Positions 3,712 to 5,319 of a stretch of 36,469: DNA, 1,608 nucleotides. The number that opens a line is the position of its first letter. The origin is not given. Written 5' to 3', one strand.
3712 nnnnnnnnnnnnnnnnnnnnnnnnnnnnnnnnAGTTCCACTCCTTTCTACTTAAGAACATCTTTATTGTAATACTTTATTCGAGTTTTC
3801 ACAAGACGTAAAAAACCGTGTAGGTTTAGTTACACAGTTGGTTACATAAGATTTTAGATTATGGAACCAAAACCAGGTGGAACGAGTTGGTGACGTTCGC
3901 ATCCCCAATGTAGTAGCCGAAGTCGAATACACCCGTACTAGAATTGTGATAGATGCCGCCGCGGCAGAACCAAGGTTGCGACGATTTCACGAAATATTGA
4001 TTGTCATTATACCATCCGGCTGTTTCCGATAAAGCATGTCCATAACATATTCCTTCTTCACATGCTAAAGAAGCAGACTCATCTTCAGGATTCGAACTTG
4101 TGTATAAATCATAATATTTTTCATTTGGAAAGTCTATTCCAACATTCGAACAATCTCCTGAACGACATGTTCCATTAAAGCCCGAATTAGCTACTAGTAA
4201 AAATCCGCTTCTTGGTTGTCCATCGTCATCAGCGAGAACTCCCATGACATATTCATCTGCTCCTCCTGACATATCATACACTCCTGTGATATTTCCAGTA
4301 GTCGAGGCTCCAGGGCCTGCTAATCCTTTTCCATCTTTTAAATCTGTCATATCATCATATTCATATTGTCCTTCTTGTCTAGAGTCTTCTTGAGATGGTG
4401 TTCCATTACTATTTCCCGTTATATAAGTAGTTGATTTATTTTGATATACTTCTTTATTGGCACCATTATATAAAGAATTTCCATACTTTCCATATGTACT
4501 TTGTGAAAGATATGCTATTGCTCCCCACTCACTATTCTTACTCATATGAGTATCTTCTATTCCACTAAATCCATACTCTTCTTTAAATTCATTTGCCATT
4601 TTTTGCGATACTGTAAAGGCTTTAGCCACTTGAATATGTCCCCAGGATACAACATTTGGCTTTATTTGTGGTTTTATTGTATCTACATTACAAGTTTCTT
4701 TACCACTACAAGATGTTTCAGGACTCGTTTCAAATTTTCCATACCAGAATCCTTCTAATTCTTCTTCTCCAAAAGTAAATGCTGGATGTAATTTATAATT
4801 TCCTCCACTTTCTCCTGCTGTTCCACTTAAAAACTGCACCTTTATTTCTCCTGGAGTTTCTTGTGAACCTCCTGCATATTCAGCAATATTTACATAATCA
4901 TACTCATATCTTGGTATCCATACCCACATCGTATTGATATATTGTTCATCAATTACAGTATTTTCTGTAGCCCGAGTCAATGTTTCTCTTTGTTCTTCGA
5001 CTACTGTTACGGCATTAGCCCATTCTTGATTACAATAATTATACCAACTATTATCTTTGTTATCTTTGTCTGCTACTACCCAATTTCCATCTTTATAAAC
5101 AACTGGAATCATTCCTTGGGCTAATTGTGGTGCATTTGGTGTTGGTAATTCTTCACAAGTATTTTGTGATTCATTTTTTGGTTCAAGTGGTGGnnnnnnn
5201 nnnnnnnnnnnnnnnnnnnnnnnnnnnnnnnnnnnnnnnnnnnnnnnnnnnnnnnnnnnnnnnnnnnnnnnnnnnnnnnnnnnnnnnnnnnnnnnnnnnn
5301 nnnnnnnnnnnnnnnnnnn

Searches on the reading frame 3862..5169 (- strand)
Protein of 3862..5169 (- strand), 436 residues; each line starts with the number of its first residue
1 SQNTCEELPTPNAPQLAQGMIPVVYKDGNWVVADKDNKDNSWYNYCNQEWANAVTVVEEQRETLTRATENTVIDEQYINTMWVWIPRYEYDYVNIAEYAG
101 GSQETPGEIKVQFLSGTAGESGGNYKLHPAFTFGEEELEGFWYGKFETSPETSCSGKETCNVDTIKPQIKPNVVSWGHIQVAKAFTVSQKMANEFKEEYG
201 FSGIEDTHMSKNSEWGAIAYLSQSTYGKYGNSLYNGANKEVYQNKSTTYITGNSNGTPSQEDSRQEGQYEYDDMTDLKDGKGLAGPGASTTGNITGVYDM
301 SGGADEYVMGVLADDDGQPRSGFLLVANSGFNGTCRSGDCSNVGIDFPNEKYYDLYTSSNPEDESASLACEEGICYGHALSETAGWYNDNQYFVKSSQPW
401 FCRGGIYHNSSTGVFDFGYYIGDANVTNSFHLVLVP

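Call 72: search_solved_structures(query=window:3862-5169:-, max_evalue=1, show_alignments=1)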
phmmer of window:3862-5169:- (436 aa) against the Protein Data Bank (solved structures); distinct sequences matched with E-value up to 1: 0.
